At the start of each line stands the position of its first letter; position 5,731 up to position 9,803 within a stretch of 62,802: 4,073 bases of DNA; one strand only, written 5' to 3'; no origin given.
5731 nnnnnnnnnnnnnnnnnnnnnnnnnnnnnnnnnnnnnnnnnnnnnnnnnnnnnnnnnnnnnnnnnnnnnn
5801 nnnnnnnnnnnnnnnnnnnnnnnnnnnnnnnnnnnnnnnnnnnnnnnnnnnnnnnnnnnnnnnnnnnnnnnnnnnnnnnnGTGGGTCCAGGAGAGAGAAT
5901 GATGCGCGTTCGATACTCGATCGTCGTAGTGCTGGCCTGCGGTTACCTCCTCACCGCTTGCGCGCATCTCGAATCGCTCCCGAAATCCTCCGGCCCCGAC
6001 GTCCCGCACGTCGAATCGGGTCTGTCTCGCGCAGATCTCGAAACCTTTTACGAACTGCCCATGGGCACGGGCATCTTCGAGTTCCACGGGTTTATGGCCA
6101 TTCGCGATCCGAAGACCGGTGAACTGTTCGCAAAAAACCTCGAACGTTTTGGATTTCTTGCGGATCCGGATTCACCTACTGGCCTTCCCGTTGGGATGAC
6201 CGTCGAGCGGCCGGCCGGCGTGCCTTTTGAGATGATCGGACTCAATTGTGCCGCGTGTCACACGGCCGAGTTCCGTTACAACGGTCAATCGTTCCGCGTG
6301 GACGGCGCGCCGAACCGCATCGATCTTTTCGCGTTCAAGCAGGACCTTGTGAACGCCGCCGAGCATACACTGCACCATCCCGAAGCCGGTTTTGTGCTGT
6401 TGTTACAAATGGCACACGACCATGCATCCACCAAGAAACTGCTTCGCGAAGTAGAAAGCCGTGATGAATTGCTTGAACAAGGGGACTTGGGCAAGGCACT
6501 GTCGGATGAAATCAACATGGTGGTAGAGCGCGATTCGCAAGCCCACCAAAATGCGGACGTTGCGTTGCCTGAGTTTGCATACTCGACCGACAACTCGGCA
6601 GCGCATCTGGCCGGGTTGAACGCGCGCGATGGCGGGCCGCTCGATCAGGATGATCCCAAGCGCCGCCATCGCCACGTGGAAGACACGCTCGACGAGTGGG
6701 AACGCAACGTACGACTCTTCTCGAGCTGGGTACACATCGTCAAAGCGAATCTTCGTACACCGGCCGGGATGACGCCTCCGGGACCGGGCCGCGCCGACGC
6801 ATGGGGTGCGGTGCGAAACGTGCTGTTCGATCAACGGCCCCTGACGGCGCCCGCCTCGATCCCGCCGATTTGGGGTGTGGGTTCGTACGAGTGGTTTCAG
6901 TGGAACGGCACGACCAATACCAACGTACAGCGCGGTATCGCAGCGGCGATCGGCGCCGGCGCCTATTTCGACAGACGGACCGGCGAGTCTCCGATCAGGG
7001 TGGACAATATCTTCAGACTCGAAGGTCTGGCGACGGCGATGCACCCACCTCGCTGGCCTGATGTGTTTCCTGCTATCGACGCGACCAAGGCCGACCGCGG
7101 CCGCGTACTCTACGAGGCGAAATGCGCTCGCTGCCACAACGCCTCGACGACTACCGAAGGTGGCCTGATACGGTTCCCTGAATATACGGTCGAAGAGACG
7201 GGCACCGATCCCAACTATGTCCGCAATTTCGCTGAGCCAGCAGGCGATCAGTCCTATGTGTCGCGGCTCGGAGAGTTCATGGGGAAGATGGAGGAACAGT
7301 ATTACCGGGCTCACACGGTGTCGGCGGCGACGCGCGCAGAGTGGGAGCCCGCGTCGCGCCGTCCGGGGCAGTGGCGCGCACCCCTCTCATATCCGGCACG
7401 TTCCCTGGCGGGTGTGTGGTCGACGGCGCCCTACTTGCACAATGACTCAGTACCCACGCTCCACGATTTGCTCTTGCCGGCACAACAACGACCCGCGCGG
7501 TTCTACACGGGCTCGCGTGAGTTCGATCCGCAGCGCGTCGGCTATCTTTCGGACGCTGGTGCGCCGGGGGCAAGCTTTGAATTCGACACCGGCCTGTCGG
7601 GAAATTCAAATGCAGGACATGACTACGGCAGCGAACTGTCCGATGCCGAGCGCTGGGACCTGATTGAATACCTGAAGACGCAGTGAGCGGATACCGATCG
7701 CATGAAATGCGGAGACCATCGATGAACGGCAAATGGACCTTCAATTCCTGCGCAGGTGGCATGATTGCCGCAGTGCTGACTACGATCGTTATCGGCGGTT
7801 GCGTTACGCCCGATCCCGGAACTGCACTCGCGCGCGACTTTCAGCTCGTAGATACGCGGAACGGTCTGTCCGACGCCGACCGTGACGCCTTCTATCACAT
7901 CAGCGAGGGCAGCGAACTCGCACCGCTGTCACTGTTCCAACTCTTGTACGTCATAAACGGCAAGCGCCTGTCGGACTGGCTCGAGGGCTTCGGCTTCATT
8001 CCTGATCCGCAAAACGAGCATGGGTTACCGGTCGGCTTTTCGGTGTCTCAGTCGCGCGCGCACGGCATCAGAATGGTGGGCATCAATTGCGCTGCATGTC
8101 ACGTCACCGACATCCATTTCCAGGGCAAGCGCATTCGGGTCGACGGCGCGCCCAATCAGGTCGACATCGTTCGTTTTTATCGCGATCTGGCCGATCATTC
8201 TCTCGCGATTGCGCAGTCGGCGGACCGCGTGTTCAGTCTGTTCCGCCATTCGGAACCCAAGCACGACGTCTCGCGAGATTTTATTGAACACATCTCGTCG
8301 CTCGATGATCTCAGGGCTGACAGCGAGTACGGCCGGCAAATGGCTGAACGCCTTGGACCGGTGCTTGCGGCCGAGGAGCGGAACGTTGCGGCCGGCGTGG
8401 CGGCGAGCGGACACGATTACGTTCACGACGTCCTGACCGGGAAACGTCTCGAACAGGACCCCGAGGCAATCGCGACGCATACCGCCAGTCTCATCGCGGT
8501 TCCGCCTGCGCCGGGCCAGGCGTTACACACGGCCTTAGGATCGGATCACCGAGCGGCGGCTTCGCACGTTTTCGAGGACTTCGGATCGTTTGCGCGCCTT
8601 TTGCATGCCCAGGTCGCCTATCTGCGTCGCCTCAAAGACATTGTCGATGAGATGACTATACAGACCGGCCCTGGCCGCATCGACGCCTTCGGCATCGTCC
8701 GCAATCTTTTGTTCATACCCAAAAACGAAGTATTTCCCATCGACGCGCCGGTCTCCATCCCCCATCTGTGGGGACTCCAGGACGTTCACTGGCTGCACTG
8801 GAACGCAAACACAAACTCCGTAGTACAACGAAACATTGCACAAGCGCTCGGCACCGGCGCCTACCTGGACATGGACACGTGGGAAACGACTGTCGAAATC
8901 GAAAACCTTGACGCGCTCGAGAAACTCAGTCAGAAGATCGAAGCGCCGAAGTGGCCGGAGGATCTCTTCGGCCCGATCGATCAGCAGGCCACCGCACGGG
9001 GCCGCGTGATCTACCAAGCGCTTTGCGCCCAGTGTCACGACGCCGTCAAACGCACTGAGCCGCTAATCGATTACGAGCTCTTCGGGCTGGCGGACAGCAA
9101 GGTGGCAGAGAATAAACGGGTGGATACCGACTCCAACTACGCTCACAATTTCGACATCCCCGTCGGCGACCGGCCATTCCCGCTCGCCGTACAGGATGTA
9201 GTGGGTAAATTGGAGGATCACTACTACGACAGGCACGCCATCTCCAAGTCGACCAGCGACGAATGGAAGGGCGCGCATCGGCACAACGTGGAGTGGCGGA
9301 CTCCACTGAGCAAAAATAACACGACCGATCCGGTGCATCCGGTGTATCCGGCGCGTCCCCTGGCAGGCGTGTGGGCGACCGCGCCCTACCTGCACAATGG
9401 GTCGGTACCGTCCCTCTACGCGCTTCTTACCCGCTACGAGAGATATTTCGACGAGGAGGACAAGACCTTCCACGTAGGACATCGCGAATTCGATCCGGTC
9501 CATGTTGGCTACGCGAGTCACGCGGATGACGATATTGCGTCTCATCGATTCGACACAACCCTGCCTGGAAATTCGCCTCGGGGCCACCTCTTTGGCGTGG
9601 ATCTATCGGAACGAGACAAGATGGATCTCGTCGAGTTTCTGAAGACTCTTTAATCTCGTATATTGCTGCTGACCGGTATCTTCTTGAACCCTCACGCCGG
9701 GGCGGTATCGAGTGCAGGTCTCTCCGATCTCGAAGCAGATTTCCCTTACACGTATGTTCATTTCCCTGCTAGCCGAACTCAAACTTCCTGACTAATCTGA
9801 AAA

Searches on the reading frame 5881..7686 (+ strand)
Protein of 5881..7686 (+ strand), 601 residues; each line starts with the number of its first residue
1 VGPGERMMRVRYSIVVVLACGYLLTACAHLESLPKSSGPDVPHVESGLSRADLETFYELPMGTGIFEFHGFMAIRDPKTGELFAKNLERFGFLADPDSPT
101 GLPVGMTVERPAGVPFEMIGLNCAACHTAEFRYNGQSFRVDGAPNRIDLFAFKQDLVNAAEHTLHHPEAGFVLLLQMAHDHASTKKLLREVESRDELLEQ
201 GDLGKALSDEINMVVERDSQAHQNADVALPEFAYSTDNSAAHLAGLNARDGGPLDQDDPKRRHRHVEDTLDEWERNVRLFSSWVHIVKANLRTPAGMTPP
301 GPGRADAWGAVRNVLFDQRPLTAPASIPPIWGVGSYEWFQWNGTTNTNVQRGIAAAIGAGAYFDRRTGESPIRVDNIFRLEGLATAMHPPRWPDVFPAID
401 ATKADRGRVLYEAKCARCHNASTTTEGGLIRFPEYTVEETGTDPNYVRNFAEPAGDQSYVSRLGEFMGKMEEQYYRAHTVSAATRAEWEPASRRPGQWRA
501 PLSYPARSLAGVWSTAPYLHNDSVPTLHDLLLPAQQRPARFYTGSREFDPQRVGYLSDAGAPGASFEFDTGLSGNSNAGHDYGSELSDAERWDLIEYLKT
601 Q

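Call 85: search_protein_families(library=pfam, proteins=[window:5881-7686:+], max_evalue=0.00001)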
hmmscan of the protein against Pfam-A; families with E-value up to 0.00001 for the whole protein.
window:5881-7686:+ (601 aa): 3 families
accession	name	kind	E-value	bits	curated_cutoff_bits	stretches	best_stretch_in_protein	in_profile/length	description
PF21419.2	RoxA-like_Cyt-c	-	5.3e-15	55.1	26.7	1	504-541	2-38/39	RoxA-like, cytochrome c-like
PF00034.26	Cytochrom_C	-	4e-09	38.1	21.3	0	404-432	1-27/90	Cytochrome c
PF13442.11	Cytochrome_CBB3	-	4.2e-08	33.9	27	0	403-436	2-28/68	Cytochrome C oxidase, cbb3-type, subunit III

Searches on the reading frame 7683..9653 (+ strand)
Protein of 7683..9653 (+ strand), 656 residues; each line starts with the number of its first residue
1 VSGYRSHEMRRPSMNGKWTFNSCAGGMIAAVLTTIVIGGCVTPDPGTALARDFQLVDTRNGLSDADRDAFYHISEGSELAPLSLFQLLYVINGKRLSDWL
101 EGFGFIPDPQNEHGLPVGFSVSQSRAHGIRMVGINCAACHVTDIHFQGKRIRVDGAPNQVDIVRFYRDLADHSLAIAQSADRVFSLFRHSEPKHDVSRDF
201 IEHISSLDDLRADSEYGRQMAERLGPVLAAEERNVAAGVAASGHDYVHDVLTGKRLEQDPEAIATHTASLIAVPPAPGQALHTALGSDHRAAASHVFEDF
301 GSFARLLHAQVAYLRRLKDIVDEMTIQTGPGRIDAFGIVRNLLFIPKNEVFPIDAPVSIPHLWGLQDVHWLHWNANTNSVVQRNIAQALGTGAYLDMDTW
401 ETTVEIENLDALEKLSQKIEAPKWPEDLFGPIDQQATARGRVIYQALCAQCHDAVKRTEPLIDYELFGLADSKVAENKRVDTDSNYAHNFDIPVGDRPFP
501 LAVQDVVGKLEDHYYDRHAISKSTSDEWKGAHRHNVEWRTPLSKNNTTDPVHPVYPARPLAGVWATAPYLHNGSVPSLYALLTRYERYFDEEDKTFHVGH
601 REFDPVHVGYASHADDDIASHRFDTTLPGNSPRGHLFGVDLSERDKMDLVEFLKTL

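Call 85: search_protein_families(library=pfam, proteins=[window:7683-9653:+], max_evalue=0.00001)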
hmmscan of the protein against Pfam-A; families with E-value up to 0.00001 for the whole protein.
window:7683-9653:+ (656 aa): 1 family
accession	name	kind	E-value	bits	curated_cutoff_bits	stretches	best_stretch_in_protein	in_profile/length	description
PF21419.2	RoxA-like_Cyt-c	-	1.1e-16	60.5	26.7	1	554-587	1-34/39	RoxA-like, cytochrome c-like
